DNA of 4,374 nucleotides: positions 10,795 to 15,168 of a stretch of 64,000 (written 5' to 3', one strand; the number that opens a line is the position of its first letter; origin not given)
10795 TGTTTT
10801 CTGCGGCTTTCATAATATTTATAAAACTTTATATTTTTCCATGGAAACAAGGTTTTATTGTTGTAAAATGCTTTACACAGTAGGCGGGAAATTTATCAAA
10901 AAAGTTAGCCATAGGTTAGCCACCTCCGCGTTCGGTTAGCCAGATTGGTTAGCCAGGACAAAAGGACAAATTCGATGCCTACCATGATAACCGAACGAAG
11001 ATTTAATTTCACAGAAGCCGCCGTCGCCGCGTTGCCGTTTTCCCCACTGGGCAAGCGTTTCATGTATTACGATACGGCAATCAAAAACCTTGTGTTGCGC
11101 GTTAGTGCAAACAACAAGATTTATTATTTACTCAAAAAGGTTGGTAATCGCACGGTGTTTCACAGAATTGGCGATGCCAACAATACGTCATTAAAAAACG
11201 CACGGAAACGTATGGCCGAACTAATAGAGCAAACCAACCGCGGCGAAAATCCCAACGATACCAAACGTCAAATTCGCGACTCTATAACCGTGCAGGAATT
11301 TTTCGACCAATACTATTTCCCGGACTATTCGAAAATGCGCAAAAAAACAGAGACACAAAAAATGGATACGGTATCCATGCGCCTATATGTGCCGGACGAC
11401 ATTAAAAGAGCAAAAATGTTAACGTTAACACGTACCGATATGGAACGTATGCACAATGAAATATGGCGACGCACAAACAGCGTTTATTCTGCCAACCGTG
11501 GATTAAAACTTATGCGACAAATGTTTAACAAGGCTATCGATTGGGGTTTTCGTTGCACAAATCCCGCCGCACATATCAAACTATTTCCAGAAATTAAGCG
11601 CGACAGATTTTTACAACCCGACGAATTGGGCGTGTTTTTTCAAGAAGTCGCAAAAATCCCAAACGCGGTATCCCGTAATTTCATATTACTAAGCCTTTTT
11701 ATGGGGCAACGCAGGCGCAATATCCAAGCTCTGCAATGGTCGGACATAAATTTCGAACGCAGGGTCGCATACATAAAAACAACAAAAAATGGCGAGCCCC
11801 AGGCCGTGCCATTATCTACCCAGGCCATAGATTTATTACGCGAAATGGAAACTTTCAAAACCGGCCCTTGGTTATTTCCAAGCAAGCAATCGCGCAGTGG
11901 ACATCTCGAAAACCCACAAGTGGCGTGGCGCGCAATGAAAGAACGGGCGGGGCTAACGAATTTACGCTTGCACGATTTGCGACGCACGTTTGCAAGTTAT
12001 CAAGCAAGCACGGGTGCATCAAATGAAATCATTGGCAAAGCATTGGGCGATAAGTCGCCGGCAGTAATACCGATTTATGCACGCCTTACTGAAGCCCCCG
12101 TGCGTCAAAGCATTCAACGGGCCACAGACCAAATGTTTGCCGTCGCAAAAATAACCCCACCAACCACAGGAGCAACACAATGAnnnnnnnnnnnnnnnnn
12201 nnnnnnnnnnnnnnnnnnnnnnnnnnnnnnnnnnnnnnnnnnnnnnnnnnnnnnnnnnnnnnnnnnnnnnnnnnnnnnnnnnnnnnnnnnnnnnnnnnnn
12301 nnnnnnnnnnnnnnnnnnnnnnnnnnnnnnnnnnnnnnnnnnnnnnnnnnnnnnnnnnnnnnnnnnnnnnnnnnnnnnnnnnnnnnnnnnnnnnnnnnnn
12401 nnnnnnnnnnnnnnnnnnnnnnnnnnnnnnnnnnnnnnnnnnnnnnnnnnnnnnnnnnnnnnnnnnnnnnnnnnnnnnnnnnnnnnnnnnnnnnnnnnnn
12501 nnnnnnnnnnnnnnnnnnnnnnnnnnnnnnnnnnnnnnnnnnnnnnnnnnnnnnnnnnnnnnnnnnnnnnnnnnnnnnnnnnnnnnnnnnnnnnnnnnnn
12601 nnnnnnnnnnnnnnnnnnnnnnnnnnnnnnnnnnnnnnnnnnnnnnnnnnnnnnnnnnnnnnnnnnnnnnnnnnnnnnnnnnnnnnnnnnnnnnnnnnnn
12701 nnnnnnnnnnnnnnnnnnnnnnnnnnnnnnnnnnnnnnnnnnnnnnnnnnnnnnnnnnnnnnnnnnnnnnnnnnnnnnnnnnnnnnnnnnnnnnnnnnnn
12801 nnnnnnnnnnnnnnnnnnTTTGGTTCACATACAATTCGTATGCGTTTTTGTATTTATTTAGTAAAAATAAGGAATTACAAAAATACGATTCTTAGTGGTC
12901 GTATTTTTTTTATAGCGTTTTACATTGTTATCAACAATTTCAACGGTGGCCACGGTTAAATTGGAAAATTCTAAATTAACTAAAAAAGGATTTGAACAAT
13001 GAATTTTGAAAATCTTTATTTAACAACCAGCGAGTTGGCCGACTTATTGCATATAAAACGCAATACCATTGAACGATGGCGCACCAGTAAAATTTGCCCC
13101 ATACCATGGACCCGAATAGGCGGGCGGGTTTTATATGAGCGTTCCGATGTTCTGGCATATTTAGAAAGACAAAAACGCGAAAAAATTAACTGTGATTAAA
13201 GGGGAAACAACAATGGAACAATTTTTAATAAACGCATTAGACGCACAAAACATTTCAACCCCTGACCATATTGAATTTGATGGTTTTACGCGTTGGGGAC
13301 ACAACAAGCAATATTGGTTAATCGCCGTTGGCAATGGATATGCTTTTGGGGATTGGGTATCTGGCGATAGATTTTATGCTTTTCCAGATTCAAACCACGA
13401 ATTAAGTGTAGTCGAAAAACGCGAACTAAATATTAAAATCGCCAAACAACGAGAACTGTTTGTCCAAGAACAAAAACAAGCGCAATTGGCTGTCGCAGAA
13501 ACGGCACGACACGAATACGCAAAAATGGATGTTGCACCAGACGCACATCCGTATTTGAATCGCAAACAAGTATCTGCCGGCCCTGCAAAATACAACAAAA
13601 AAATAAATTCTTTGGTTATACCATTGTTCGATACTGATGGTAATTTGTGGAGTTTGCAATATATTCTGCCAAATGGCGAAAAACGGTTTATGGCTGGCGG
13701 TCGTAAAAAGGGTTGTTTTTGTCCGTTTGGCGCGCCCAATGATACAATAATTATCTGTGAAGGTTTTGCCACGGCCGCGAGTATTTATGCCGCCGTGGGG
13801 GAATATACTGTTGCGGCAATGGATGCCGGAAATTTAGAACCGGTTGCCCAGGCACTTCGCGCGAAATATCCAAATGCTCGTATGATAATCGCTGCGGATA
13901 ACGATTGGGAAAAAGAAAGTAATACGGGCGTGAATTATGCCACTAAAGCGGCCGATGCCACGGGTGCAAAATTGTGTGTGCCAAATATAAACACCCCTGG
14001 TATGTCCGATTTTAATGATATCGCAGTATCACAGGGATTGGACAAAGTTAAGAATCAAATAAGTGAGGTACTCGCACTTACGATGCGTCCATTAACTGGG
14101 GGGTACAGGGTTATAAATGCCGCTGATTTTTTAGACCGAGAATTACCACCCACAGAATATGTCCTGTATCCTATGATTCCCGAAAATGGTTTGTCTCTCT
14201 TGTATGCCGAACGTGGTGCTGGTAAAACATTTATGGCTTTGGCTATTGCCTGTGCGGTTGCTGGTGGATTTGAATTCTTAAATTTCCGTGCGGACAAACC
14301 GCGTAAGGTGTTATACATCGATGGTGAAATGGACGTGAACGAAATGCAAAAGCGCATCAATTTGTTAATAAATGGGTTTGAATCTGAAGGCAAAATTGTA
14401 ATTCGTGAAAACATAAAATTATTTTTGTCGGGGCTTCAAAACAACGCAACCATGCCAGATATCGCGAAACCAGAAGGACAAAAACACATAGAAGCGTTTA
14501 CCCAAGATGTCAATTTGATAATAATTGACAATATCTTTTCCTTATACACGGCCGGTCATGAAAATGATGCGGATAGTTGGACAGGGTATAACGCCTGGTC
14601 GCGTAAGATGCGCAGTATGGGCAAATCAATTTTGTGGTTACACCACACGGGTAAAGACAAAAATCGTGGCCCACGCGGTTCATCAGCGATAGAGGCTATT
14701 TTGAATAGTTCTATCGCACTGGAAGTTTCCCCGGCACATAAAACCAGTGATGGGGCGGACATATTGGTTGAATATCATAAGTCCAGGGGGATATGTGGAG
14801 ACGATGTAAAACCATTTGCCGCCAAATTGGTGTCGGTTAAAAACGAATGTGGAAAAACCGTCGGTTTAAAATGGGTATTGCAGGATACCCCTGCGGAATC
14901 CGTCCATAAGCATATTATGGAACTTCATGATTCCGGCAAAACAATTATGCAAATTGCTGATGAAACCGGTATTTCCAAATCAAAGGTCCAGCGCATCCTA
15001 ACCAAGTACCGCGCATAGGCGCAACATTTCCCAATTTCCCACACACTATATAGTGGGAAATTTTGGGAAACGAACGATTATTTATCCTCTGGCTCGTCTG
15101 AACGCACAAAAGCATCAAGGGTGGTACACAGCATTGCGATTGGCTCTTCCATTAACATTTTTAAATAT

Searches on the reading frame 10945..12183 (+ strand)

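Call 41: search_protein_families(library=pfam, proteins=[window:10945-12183:+], max_evalue=0.0001)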
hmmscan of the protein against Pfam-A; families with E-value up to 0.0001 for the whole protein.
window:10945-12183:+ (412 aa): 2 families
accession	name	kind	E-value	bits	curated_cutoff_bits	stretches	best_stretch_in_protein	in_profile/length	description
PF00589.27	Phage_integrase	-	1.8e-20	73.9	27.1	1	222-382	2-169/172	Phage integrase family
PF13356.12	Arm-DNA-bind_3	-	5.7e-08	33.2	27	1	23-109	2-82/83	Arm DNA-binding domain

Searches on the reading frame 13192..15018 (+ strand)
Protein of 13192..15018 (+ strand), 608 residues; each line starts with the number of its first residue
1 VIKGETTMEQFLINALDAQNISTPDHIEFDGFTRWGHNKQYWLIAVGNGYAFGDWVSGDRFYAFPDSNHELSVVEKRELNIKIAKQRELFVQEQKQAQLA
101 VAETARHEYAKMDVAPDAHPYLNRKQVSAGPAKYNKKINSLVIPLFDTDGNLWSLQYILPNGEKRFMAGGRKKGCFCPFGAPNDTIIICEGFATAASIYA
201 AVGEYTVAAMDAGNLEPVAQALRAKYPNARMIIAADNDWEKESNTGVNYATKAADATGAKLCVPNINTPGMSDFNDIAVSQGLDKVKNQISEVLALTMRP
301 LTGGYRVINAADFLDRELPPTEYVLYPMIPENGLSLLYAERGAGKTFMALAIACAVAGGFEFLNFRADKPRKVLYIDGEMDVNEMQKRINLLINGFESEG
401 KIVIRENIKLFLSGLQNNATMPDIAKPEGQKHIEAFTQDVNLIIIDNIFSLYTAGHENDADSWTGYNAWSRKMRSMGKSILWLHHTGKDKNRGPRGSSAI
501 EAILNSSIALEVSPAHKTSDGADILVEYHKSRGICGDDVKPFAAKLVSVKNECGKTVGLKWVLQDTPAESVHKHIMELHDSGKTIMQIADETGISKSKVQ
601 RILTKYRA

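Call 41: search_protein_families(library=pfam, proteins=[window:13192-15018:+], max_evalue=0.0001)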
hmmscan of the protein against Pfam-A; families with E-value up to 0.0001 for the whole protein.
window:13192-15018:+ (608 aa): 4 families
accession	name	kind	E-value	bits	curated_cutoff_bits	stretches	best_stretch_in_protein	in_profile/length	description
PF13481.12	AAA_25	-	3.1e-28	99.2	27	1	311-490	12-194/195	AAA domain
PF13362.12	Toprim_3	-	1.4e-12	48.3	27.2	1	186-282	2-93/95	Toprim domain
PF13662.12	Toprim_4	-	1.9e-06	28.4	25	1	184-255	1-72/85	Toprim domain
PF02796.21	HTH_7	-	8.8e-06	26.2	23.8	1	575-605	14-44/45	Helix-turn-helix domain of resolvase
